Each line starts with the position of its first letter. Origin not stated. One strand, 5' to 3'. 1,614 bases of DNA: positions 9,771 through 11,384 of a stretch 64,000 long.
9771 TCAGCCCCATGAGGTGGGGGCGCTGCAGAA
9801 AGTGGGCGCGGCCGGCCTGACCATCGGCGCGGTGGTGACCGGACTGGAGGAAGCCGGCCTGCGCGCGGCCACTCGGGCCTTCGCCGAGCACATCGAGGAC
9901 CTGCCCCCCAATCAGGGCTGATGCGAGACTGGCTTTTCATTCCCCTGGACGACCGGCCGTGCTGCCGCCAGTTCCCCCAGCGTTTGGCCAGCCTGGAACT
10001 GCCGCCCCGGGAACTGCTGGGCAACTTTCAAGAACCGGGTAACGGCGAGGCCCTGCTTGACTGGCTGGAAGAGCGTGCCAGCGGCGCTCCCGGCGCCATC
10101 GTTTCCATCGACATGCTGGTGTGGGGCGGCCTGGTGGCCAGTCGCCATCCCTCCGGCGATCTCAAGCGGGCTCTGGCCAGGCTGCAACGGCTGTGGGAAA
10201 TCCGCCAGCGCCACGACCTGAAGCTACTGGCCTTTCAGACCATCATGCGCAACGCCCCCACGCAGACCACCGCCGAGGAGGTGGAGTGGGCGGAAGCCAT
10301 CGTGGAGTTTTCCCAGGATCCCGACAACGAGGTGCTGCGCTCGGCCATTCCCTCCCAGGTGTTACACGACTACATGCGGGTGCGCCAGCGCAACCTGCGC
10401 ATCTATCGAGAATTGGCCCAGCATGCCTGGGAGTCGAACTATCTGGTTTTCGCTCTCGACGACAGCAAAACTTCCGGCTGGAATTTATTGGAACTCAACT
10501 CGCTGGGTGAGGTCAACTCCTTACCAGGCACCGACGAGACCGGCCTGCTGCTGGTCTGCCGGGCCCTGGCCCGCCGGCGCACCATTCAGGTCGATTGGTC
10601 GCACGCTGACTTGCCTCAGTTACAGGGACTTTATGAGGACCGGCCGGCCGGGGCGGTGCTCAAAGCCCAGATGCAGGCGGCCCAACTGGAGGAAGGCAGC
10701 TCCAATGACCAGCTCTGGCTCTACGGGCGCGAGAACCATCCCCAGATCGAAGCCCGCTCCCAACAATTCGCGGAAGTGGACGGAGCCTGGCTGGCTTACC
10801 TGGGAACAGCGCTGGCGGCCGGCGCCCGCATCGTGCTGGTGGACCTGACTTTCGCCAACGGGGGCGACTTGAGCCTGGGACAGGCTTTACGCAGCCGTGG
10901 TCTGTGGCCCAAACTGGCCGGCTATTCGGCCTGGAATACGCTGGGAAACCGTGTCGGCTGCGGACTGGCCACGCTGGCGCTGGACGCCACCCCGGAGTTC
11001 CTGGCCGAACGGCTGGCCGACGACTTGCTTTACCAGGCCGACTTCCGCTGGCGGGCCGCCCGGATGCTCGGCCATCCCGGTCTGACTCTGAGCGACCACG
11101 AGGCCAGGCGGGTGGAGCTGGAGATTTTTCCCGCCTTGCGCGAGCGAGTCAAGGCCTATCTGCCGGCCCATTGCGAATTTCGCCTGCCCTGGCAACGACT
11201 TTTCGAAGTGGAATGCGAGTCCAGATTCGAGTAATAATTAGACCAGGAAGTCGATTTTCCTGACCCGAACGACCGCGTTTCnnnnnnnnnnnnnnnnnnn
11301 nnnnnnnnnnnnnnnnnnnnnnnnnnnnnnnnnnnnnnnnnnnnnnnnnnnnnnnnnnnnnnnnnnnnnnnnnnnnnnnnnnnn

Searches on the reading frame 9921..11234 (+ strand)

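Call 59: search_protein_families(library=pfam, proteins=[window:9921-11234:+], max_evalue=0.00001)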
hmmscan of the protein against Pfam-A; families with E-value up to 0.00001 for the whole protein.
window:9921-11234:+ (437 aa): 1 family
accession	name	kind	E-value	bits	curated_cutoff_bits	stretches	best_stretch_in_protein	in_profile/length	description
PF13552.11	DUF4127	-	4.6e-84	283.2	27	1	4-432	1-488/489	Protein of unknown function (DUF4127)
